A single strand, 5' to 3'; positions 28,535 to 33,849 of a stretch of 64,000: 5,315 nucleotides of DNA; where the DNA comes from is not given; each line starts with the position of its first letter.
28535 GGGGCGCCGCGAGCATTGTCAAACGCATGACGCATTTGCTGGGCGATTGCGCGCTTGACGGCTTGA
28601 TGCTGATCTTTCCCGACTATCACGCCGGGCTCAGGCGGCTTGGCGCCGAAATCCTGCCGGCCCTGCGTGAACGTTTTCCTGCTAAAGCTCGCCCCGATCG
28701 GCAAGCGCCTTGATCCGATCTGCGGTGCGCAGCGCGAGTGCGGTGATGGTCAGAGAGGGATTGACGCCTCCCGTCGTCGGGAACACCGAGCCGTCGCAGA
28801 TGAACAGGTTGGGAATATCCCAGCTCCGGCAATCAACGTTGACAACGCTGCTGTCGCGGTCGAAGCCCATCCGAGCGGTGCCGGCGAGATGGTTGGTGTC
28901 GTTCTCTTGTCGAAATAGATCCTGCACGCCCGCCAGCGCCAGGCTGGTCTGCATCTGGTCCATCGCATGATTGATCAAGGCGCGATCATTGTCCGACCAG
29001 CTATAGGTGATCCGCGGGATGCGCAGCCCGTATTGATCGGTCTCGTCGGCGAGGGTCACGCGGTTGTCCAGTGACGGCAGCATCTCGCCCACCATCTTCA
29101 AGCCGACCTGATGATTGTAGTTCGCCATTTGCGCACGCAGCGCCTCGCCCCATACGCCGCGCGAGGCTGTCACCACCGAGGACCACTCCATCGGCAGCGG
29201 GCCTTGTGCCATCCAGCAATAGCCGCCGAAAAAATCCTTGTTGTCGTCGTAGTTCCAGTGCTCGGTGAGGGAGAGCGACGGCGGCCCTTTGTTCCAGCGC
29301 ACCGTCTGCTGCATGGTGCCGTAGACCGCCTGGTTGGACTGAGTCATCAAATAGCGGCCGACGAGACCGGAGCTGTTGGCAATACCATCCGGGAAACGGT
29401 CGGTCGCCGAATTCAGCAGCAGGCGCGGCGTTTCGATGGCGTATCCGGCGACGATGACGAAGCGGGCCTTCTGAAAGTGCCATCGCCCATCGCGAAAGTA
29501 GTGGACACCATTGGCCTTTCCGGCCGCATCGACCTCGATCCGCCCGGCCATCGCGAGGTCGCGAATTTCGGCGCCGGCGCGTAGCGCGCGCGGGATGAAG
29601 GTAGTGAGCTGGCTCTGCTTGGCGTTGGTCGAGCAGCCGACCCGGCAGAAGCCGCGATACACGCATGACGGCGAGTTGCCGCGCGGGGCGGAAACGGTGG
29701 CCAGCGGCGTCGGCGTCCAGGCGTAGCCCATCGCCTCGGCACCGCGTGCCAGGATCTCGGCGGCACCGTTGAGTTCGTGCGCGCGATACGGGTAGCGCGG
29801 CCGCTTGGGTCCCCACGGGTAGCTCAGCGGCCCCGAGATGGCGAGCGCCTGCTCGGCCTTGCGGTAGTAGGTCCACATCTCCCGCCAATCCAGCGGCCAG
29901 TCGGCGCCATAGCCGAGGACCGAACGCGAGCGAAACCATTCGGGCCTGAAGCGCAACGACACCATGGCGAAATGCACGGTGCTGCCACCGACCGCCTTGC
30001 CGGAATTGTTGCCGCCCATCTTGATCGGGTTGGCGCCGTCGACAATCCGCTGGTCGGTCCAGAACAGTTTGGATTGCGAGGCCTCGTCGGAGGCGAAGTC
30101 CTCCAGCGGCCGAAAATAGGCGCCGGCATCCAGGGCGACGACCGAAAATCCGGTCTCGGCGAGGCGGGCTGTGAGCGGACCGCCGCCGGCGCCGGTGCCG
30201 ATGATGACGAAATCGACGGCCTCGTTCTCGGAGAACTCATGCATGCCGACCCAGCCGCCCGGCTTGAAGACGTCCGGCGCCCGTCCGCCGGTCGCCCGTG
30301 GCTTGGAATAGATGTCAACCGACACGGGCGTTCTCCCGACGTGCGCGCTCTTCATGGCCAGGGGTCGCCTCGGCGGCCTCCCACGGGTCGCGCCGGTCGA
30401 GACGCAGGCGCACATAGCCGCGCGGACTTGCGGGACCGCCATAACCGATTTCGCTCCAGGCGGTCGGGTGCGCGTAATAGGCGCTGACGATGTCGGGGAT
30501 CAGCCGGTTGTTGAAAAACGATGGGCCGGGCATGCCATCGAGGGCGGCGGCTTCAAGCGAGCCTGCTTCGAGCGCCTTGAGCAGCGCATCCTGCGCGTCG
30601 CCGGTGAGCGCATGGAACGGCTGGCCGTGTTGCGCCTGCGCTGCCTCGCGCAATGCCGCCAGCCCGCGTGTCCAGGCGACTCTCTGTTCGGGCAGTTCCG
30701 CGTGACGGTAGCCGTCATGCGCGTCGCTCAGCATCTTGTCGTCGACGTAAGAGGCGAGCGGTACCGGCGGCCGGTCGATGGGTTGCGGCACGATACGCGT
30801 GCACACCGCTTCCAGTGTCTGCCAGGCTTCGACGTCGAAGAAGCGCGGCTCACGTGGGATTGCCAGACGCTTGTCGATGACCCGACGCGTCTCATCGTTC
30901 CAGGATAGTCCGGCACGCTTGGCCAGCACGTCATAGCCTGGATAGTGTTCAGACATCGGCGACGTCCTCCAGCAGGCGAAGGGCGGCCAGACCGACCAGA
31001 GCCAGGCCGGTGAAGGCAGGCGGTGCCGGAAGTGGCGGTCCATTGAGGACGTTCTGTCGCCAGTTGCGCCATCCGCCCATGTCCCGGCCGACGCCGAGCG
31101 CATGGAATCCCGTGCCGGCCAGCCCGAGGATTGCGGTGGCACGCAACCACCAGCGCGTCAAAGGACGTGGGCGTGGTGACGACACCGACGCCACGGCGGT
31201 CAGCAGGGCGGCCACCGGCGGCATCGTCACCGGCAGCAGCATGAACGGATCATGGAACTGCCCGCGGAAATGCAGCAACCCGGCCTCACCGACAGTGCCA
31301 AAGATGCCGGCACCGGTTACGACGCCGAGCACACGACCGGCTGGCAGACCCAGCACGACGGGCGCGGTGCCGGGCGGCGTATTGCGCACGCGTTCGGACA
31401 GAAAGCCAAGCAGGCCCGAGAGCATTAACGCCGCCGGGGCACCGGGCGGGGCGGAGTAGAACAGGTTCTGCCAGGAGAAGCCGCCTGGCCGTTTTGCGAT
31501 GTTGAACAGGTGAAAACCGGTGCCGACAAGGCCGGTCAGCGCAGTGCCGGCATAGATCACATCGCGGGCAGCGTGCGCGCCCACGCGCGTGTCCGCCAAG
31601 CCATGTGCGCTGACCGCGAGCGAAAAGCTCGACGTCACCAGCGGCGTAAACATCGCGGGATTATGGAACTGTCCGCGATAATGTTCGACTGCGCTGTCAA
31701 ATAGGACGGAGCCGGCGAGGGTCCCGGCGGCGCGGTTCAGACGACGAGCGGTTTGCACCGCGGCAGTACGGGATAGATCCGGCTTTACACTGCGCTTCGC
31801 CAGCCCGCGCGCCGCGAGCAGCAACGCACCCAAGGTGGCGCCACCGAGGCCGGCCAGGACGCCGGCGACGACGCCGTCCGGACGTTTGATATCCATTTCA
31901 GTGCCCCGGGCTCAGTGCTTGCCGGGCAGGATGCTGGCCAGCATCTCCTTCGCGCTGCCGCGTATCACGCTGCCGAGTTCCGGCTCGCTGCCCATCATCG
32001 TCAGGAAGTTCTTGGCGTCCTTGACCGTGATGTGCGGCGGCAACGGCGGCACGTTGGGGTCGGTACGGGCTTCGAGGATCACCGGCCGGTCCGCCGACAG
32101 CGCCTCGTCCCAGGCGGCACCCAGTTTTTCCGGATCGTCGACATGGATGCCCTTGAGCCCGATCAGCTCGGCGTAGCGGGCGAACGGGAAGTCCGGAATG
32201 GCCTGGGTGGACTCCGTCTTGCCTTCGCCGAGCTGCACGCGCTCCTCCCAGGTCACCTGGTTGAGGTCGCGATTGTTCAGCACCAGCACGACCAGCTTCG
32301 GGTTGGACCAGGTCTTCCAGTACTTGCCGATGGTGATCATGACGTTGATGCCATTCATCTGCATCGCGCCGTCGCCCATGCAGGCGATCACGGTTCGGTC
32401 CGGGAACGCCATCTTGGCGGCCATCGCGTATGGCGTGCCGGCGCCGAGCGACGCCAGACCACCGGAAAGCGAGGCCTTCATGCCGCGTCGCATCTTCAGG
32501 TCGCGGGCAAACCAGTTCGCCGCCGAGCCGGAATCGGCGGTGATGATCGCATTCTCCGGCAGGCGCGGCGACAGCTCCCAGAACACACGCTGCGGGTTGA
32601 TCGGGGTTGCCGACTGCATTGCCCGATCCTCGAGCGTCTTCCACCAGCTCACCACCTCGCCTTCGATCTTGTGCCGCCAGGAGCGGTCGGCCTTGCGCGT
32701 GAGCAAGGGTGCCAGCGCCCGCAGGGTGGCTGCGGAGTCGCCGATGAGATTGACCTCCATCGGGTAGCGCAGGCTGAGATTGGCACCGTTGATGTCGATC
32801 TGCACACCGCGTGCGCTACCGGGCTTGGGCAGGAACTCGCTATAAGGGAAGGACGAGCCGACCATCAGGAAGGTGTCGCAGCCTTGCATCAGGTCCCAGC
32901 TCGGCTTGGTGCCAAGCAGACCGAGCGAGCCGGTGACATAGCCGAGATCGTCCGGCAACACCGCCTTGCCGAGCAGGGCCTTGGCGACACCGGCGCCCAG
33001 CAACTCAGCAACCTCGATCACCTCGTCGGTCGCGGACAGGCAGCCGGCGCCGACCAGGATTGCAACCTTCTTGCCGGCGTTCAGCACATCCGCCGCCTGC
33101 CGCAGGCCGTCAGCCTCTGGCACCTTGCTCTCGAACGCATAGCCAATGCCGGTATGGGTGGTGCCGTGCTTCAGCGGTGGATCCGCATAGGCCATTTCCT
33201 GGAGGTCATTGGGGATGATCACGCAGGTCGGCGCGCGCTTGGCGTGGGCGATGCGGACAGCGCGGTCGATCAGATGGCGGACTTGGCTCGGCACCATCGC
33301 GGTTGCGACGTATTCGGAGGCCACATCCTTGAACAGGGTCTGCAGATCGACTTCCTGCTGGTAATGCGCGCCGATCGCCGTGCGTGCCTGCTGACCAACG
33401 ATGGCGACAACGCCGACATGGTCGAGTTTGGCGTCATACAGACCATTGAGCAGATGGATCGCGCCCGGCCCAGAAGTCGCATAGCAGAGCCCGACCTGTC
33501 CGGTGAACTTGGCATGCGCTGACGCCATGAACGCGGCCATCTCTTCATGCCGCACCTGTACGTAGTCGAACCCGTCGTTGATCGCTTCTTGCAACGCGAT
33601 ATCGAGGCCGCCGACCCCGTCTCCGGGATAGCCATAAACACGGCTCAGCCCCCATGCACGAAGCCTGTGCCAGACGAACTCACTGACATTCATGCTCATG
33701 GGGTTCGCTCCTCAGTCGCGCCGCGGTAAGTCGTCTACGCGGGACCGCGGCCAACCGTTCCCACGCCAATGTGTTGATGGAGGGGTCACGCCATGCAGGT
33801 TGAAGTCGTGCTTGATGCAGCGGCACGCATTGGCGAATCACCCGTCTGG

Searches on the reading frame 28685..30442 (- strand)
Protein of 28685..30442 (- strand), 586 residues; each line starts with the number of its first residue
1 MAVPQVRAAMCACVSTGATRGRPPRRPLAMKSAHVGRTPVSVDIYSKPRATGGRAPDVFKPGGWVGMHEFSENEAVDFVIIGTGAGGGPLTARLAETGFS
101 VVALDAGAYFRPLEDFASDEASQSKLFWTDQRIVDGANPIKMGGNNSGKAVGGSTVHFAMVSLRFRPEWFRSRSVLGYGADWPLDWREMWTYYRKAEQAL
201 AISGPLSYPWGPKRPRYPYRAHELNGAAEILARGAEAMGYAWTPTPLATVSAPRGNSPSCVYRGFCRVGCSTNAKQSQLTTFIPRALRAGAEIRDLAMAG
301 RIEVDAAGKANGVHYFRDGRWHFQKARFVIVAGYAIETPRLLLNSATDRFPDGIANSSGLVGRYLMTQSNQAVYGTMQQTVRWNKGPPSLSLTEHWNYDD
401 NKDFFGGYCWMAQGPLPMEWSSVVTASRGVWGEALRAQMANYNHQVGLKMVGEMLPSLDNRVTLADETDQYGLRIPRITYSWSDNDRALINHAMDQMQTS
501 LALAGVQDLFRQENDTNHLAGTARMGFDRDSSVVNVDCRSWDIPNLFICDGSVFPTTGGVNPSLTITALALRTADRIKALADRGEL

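Call 13: search_protein_families(library=pfam, proteins=[window:28685-30442:-], max_evalue=0.001)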
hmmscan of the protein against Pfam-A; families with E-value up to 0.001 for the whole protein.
window:28685-30442:- (586 aa): 2 families
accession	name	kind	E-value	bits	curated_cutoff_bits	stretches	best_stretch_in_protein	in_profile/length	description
PF05199.19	GMC_oxred_C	-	1.8e-26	93.8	24.6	1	458-570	3-139/139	GMC oxidoreductase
PF00732.25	GMC_oxred_N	-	5.6e-18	66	23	1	147-347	23-202/218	GMC oxidoreductase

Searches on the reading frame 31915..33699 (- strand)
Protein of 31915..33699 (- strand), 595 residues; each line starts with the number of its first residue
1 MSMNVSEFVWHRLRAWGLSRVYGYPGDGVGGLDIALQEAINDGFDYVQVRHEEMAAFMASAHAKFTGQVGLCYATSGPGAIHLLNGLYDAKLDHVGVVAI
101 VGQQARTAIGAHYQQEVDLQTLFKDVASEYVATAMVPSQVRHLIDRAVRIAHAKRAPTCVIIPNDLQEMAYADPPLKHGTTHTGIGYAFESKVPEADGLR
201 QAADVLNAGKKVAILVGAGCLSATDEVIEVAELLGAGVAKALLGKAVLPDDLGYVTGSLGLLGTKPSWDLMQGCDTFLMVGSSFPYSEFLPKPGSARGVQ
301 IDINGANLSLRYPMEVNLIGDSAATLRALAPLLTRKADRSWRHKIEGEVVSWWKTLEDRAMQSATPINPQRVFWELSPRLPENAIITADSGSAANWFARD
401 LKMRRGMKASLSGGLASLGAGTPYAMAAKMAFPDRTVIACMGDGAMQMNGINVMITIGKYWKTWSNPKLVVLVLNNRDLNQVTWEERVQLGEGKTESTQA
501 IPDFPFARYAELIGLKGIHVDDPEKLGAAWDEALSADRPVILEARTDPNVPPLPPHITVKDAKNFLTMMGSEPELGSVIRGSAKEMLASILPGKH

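Call 46: search_protein_families(library=pfam, proteins=[window:31915-33699:-], max_evalue=0.0001)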
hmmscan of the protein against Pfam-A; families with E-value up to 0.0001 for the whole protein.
window:31915-33699:- (595 aa): 3 families
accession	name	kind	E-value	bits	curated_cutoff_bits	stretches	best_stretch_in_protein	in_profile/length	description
PF02776.23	TPP_enzyme_N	-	1e-28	99.9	26.8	1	3-120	1-117/119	Thiamine pyrophosphate enzyme, N-terminal TPP binding domain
PF02775.26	TPP_enzyme_C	-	1.7e-27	96.5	21.9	1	389-543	1-150/151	Thiamine pyrophosphate enzyme, C-terminal TPP binding domain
PF00205.28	TPP_enzyme_M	-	8.5e-26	90.7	30.4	1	200-329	2-137/137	Thiamine pyrophosphate enzyme, central domain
